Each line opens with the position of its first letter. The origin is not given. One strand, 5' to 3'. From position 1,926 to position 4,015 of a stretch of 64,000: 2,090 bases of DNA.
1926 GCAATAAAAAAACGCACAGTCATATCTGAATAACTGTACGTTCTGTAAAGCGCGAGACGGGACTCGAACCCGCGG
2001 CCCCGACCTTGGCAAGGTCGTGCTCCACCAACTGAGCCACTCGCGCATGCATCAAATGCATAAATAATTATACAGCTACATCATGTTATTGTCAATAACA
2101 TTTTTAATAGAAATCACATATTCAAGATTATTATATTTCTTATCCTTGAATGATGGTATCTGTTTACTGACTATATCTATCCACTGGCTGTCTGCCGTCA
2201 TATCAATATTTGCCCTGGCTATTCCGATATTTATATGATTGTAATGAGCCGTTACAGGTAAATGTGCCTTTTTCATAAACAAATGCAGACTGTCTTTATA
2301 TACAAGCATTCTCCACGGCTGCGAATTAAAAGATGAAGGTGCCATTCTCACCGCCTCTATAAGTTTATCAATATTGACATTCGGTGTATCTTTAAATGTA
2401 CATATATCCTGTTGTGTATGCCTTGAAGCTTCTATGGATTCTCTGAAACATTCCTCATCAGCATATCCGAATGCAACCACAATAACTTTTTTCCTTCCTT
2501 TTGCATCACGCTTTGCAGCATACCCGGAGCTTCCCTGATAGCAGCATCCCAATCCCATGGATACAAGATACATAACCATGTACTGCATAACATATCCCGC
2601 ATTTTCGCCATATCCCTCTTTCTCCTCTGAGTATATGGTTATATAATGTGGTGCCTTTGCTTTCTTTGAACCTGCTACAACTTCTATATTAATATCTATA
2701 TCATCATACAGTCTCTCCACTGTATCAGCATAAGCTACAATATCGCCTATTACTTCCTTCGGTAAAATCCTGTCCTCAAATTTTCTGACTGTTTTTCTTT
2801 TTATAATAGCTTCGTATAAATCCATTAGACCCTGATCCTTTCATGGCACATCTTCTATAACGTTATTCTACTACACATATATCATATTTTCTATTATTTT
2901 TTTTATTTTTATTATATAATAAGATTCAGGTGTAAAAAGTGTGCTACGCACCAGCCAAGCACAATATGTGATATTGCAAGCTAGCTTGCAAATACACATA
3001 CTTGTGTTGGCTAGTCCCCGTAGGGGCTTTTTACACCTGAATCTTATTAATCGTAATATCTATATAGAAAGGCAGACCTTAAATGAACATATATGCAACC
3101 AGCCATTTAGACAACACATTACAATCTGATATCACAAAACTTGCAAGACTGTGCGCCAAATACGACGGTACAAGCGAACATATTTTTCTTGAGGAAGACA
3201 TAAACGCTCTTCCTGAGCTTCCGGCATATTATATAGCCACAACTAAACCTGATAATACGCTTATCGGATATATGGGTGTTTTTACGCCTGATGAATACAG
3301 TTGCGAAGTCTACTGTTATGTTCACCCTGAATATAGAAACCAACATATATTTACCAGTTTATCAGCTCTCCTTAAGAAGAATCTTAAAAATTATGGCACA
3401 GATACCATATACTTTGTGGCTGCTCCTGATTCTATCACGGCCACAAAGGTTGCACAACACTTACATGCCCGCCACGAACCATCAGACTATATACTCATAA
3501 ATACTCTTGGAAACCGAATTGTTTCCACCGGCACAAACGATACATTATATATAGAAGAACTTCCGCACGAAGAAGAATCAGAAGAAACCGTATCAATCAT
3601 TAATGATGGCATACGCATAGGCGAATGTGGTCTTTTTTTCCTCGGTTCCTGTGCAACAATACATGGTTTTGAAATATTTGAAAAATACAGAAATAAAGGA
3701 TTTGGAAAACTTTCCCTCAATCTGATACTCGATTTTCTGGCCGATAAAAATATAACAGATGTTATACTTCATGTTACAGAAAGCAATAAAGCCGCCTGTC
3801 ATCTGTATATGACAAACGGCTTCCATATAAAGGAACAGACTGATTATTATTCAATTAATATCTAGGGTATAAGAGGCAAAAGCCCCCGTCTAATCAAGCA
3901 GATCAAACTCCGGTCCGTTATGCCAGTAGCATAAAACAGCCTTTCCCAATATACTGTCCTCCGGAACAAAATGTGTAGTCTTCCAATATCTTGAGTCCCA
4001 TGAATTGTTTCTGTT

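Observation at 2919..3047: Three-copy intergenic structured repeat family with compensatory stem changes (copies A, B, C)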

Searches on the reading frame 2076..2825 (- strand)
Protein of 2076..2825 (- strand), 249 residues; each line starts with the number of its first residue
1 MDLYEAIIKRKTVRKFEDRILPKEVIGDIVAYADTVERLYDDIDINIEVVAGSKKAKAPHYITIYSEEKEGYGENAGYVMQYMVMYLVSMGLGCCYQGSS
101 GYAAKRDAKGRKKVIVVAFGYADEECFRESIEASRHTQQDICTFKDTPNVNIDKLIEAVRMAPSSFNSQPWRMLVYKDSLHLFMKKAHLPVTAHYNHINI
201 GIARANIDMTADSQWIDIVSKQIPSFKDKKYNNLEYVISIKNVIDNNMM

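Call 23: find_encoding_contigs(protein=window:2076-2825:-, flank=2500, max_places=10)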
Protein window:2076-2825:- (249 aa): 24 contigs read that carry it; 10 places shown.
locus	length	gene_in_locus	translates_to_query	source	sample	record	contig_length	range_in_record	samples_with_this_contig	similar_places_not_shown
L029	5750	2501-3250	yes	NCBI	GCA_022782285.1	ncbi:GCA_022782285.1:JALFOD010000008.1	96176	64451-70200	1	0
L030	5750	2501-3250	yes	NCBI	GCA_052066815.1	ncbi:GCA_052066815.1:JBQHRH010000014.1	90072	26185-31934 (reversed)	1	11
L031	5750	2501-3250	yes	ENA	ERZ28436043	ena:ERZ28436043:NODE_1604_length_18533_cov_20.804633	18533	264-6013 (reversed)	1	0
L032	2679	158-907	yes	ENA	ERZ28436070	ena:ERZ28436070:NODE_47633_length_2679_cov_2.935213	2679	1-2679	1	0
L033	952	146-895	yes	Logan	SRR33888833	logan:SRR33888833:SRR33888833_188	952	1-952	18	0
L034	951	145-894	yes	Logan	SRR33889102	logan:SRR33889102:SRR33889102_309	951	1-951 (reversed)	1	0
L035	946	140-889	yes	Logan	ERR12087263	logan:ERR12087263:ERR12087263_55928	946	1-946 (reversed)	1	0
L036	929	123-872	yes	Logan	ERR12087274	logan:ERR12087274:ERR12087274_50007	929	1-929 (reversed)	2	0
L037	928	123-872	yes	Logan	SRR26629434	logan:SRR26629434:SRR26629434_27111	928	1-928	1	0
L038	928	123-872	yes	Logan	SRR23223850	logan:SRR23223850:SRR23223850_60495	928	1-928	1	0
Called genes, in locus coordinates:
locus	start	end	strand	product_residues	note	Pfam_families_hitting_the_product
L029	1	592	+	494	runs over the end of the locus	PF14691:Fer4_20, PF12831:FAD_oxidored (faint), PF07992:Pyr_redox_2 (weak), PF00070:Pyr_redox (weak), PF01266:DAO (weak), PF07992:Pyr_redox_2, PF01593:Amino_oxidase, PF13450:NAD_binding_8, +2 more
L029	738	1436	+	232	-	PF10502:Peptidase_S26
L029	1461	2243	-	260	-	PF00583:Acetyltransf_1 (weak), PF13302:Acetyltransf_3 (faint), PF13508:Acetyltransf_7 (faint), PF00583:Acetyltransf_1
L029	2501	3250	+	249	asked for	PF14512:TM1586_NiRdase, PF00881:Nitroreductase (weak)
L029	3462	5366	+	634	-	PF00672:HAMP (weak), PF00990:GGDEF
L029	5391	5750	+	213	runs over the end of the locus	PF00702:Hydrolase, PF12710:HAD (weak), PF13419:HAD_2, PF13242:Hydrolase_like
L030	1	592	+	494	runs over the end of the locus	PF14691:Fer4_20, PF12831:FAD_oxidored (faint), PF07992:Pyr_redox_2 (weak), PF00070:Pyr_redox (weak), PF01266:DAO (weak), PF07992:Pyr_redox_2, PF01593:Amino_oxidase, PF13450:NAD_binding_8, +2 more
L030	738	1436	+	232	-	PF10502:Peptidase_S26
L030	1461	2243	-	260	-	PF00583:Acetyltransf_1 (weak), PF13302:Acetyltransf_3 (faint), PF13508:Acetyltransf_7 (faint), PF00583:Acetyltransf_1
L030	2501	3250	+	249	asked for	PF14512:TM1586_NiRdase, PF00881:Nitroreductase (weak)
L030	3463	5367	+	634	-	PF00672:HAMP (weak), PF00990:GGDEF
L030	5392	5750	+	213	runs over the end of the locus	PF00702:Hydrolase, PF12710:HAD (weak), PF13419:HAD_2, PF13242:Hydrolase_like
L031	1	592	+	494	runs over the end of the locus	PF14691:Fer4_20, PF12831:FAD_oxidored (faint), PF07992:Pyr_redox_2 (weak), PF00070:Pyr_redox (weak), PF01266:DAO (weak), PF07992:Pyr_redox_2, PF01593:Amino_oxidase, PF13450:NAD_binding_8, +2 more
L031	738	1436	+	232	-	PF10502:Peptidase_S26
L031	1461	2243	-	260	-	PF00583:Acetyltransf_1 (weak), PF13302:Acetyltransf_3 (faint), PF13508:Acetyltransf_7 (faint), PF00583:Acetyltransf_1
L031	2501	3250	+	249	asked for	PF14512:TM1586_NiRdase, PF00881:Nitroreductase (weak)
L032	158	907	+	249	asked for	PF14512:TM1586_NiRdase, PF00881:Nitroreductase (weak)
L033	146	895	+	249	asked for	PF14512:TM1586_NiRdase, PF00881:Nitroreductase (weak)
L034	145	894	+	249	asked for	PF14512:TM1586_NiRdase, PF00881:Nitroreductase (weak)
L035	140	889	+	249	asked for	PF14512:TM1586_NiRdase, PF00881:Nitroreductase (weak)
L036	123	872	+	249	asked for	PF14512:TM1586_NiRdase, PF00881:Nitroreductase (weak)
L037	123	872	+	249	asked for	PF14512:TM1586_NiRdase, PF00881:Nitroreductase (weak)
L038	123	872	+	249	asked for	PF14512:TM1586_NiRdase, PF00881:Nitroreductase (weak)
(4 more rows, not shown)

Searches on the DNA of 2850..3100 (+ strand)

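Call 16: search_rna_families(source=window, start=2850, end=3100, threshold=evalue, max_evalue=10)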
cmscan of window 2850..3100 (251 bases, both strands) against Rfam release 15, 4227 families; matches with E-value up to 10: 3.
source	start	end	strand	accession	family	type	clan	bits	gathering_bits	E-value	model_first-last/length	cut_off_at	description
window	2854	3054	-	RF02515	AfaR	Gene; sRNA;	-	18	100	0.44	1-234/234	no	AfaR small RNA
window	2950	3015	-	RF03723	MIR7125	Gene; miRNA;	-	14.2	100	3.5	1-107/107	no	MIR7125 microRNA precursor family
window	2869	2995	+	RF01240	snR85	Gene; snRNA; snoRNA; HACA-box;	CL00024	14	37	2.2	1-180/180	no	Small nucleolar RNA snR85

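Call 40: build_rna_model(alignment_id=A3)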
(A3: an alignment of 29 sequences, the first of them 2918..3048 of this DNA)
Model R1 built from alignment A3 (29 sequences, 150 columns); structure: RNAalifold consensus.
model positions 131; base pairs 46; branch points 2; effective number of sequences 1.24; information 0.59 bits per position. Calibrated on 0.2 Mb of random sequence (short: E-values are rough).
structure used (alignment columns):
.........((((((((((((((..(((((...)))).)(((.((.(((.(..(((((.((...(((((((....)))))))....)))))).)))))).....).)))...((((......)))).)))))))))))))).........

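Call 41: search_with_rna_model(model_id=R1, source=window, max_evalue=1, filters=off)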
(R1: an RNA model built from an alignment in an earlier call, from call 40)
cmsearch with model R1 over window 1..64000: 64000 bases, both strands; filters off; matches with E-value up to 1: 15.
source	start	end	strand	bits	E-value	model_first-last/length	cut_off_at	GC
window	2918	3048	+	147.8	6.9e-32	1-131/131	no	0.41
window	35607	35737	+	142.3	1.2e-30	1-131/131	no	0.37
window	2918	3048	-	81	1.7e-16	1-131/131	no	0.41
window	35607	35737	-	69.2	8.6e-14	1-131/131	no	0.37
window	55516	55572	+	26.7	0.00052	1-131/131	no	0.46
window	50090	50153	-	16.6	0.11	1-131/131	no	0.31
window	58096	58163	+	15.3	0.23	1-131/131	no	0.25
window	55516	55572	-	14.9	0.27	1-131/131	no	0.46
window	58096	58163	-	14.6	0.32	1-131/131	no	0.25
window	28096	28139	-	14.6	0.34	1-131/131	no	0.18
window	25366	25424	-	14.5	0.34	1-131/131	no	0.25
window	28096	28139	+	14.3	0.39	1-131/131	no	0.18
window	25366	25424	+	12.9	0.82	1-131/131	no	0.25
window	40961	41016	+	12.6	0.95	1-131/131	no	0.34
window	21281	21331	+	12.5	0.99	1-131/131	no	0.35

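Call 42: search_with_rna_model(model_id=R1, sources=[L039, L042, L044, L046, L047, L048, L049, L050, L054, L055, L057, L061, L062, L064, L066, L067, L068, L070, L071, L072, L073, L077, L078, L002, L008, L005, L004, L009, L041, L053, L056, L045, L075], max_evalue=0.1)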
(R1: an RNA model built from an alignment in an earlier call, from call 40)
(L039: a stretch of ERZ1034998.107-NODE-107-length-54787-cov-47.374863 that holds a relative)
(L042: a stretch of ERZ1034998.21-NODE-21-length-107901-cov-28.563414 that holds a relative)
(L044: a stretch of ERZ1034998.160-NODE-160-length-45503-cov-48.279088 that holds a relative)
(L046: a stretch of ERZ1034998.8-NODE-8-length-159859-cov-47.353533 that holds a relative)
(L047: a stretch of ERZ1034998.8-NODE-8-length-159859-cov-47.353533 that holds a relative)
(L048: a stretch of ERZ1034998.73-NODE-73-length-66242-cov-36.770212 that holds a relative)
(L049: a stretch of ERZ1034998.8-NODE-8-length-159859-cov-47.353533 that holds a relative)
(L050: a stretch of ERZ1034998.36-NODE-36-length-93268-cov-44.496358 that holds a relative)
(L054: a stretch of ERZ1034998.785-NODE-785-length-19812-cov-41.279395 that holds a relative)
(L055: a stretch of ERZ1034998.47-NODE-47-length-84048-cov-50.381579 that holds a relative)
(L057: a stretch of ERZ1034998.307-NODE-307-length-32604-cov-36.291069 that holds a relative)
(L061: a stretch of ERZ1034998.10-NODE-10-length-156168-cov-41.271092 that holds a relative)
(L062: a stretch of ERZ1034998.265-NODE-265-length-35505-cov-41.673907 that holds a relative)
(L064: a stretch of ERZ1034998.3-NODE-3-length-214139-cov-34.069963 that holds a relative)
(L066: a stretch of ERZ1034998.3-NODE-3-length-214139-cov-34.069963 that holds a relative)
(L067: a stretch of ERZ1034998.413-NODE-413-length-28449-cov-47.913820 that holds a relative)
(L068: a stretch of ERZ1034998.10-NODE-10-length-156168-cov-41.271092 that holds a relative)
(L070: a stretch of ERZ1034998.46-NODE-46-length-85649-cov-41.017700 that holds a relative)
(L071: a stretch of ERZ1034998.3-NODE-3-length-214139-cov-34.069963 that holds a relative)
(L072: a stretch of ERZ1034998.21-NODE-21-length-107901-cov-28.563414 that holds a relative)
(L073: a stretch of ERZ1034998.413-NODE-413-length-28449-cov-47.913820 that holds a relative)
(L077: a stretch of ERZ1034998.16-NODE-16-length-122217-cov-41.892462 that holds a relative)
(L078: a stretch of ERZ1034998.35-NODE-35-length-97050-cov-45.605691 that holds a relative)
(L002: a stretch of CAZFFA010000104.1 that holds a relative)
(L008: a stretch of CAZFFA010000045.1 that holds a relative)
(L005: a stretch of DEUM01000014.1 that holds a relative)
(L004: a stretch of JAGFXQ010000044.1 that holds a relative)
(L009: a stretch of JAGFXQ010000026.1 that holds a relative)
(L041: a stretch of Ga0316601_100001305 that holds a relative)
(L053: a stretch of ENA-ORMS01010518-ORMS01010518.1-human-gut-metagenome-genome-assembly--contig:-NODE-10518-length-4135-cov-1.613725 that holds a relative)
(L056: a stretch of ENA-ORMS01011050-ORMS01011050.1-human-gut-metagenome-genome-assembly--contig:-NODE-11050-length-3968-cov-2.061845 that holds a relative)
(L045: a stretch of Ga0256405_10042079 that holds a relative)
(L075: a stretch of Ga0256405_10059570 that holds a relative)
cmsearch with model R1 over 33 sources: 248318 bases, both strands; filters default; matches with E-value up to 0.1: 75.
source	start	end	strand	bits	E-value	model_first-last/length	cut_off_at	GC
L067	2965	3095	+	148.6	1.7e-31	1-131/131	no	0.44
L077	645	775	+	148.5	1.9e-31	1-131/131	no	0.48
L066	1411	1541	-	147.4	3.2e-31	1-131/131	no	0.42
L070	7070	7200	+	145.5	8.8e-31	1-131/131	no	0.44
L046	9958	10088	+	144.8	1.3e-30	1-131/131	no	0.47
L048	1739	1869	+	143.8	2.2e-30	1-131/131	no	0.43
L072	2380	2510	-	141.2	8.5e-30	1-131/131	no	0.43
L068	1708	1838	-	141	9.7e-30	1-131/131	no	0.37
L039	5880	6010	-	140.5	1.3e-29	1-131/131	no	0.45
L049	1661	1791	-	139.8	1.9e-29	1-131/131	no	0.45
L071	9082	9212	-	139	2.7e-29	1-131/131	no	0.49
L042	2715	2845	-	138.4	3.9e-29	1-131/131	no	0.42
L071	9619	9750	-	137.1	7.5e-29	1-131/131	no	0.44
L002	378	508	-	136.2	1.2e-28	1-131/131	no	0.37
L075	712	842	+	136.2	1.2e-28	1-131/131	no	0.37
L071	4654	4784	+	135.6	1.7e-28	1-131/131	no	0.5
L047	930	1061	-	135.3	2e-28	1-131/131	no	0.47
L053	2169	2299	+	134.9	2.5e-28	1-131/131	no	0.43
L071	1824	1957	+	132.5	8.9e-28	1-131/131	no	0.46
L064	4380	4514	+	132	1.2e-27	1-131/131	no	0.44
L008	4722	4851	+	130.7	2.3e-27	1-131/131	no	0.34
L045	2853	2982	-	130.7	2.3e-27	1-131/131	no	0.34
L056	1198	1329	+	130.2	3e-27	1-131/131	no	0.42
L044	1355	1487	+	129.1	5.4e-27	1-131/131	no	0.41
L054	4121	4252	-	127.6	1.2e-26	1-131/131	no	0.42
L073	4481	4611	-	121.5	3e-25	1-131/131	no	0.47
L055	1300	1431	-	119.9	7.2e-25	1-131/131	no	0.45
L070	349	485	+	108.8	2.5e-22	1-131/131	no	0.39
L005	2166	2298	-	108.4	3.2e-22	1-131/131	no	0.43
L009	857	987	-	95.9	2.4e-19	1-131/131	no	0.39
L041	11601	11731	+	95.9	2.4e-19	1-131/131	no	0.39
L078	14893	14981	-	90.2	4.8e-18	43-131/131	5'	0.43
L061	5549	5692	-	88.7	1.1e-17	1-131/131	no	0.45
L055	1300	1431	+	82.9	2.4e-16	1-131/131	no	0.45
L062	1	84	-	81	6.4e-16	1-84/131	3'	0.4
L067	2965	3095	-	77.9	3.4e-15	1-131/131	no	0.44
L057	1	85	+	77.8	3.6e-15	48-131/131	5'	0.41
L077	645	775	-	77.5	4.1e-15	1-131/131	no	0.48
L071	1824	1957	-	77.2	4.8e-15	1-131/131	no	0.46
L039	5880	6010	+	76.6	6.7e-15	1-131/131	no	0.45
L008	4722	4851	-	75.6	1.1e-14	1-131/131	no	0.34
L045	2853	2982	+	75.6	1.1e-14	1-131/131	no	0.34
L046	9958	10088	-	74.9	1.6e-14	1-131/131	no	0.47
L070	7070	7200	-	74.6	2e-14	1-131/131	no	0.44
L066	1411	1541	+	74.4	2.1e-14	1-131/131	no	0.42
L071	9619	9750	+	73.4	3.5e-14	1-131/131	no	0.44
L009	857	987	+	72.6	5.6e-14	1-131/131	no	0.39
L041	11601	11731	-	72.6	5.6e-14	1-131/131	no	0.39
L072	2380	2510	+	71.9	8e-14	1-131/131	no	0.43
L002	378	508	+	71.6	9.2e-14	1-131/131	no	0.37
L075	712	842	-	71.6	9.2e-14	1-131/131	no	0.37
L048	1739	1869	-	71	1.3e-13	1-131/131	no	0.43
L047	930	1061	+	70.9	1.4e-13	1-131/131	no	0.47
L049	1661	1791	+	70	2.2e-13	1-131/131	no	0.45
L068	1708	1838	+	69.8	2.4e-13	1-131/131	no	0.37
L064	4380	4514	-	69.7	2.6e-13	1-131/131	no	0.44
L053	2169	2299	-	68.4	5.2e-13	1-131/131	no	0.43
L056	1196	1331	-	68.3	5.6e-13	1-131/131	no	0.4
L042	2715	2845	+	68.2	5.7e-13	1-131/131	no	0.42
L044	1355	1487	-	66.8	1.2e-12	1-131/131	no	0.41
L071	4654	4784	-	66.2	1.6e-12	1-131/131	no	0.5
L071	9082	9212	+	65.9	2e-12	1-131/131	no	0.49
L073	4481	4611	+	64.8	3.4e-12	1-131/131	no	0.47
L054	4119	4254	+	63.6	6.5e-12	1-131/131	no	0.41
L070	349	485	-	61.6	1.9e-11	1-131/131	no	0.39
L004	4369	4517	-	56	3.8e-10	1-131/131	no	0.37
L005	2166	2298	+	53.2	1.6e-09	1-131/131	no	0.43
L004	4369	4517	+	50.8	5.7e-09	1-131/131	no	0.37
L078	14893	14981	+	48.7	1.8e-08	1-89/131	3'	0.43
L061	5569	5692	+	46.9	4.6e-08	1-131/131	no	0.44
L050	4282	4420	+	46.3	6.3e-08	1-131/131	no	0.41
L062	1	84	+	43.5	2.8e-07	47-131/131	5'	0.4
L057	1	85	-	40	1.8e-06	1-83/131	3'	0.41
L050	4288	4406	-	25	0.0051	1-131/131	no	0.4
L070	1272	1318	-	23.7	0.01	1-131/131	no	0.32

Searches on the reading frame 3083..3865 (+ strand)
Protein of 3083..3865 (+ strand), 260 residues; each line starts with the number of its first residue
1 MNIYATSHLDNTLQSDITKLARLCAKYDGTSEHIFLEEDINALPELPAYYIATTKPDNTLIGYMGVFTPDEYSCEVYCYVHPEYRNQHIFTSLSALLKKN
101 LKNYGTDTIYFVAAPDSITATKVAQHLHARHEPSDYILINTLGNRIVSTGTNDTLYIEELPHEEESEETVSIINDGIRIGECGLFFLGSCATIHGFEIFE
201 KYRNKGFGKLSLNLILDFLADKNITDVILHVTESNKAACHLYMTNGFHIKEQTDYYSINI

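Call 17: find_encoding_contigs(protein=window:3083-3865:+, flank=3000, max_places=10)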
Protein window:3083-3865:+ (260 aa): 24 contigs read that carry it; 2 places shown.
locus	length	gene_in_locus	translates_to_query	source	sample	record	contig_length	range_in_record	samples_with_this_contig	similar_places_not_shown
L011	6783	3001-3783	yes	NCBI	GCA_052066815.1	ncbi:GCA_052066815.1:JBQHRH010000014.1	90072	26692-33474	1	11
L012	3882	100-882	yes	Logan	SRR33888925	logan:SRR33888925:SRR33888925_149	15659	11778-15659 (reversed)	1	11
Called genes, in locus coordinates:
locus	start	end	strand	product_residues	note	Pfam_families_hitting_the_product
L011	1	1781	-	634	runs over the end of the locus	PF00672:HAMP (weak), PF00990:GGDEF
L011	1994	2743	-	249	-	PF14512:TM1586_NiRdase, PF00881:Nitroreductase (weak)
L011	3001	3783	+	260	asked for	PF00583:Acetyltransf_1 (weak), PF13302:Acetyltransf_3 (faint), PF13508:Acetyltransf_7 (faint), PF00583:Acetyltransf_1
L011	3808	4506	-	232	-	PF10502:Peptidase_S26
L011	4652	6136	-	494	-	PF14691:Fer4_20, PF12831:FAD_oxidored (faint), PF07992:Pyr_redox_2 (weak), PF00070:Pyr_redox (weak), PF01266:DAO (weak), PF07992:Pyr_redox_2, PF01593:Amino_oxidase, PF13450:NAD_binding_8, +2 more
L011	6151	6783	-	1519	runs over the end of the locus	PF00310:GATase_2, PF04898:Glu_syn_central, PF01645:Glu_synthase, PF01493:GXGXG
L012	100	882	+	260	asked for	PF00583:Acetyltransf_1 (weak), PF13302:Acetyltransf_3 (faint), PF13508:Acetyltransf_7 (faint), PF00583:Acetyltransf_1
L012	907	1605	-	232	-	PF10502:Peptidase_S26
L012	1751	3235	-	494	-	PF14691:Fer4_20, PF12831:FAD_oxidored (faint), PF07992:Pyr_redox_2 (weak), PF00070:Pyr_redox (weak), PF01266:DAO (weak), PF07992:Pyr_redox_2, PF01593:Amino_oxidase, PF13450:NAD_binding_8, +2 more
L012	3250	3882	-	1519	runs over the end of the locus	PF00310:GATase_2, PF04898:Glu_syn_central, PF01645:Glu_synthase, PF01493:GXGXG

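Call 31: list_cluster_members(proteins=[window:3083-3865:+, window:34812-35561:-, window:53883-55226:+])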
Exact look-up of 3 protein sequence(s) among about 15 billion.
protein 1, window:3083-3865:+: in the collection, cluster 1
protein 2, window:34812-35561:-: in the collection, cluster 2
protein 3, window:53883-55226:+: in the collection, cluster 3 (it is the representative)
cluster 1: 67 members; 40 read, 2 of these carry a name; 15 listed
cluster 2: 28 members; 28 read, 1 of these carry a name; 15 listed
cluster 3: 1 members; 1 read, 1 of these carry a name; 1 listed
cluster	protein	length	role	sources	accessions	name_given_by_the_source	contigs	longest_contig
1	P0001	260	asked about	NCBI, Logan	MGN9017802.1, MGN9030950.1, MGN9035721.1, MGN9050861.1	GNAT family N-acetyltransferase [Lachnospiraceae bacterium HCP1S3_C3]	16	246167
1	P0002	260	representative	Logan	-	-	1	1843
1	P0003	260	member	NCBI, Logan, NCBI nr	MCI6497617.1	MAG: GNAT family N-acetyltransferase [Lachnospiraceae bacterium] | GNAT family N-acetyltransferase [Lachnospiraceae bacterium]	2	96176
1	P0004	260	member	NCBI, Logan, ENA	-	-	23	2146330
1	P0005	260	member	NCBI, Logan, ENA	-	-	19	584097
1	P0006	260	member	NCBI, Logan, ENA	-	-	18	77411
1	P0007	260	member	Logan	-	-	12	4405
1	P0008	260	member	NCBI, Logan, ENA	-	-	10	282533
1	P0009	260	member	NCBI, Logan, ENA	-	-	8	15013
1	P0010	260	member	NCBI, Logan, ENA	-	-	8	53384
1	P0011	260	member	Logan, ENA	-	-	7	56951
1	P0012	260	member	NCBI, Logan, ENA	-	-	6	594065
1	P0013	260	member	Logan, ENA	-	-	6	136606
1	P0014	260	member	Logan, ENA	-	-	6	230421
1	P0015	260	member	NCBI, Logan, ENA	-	-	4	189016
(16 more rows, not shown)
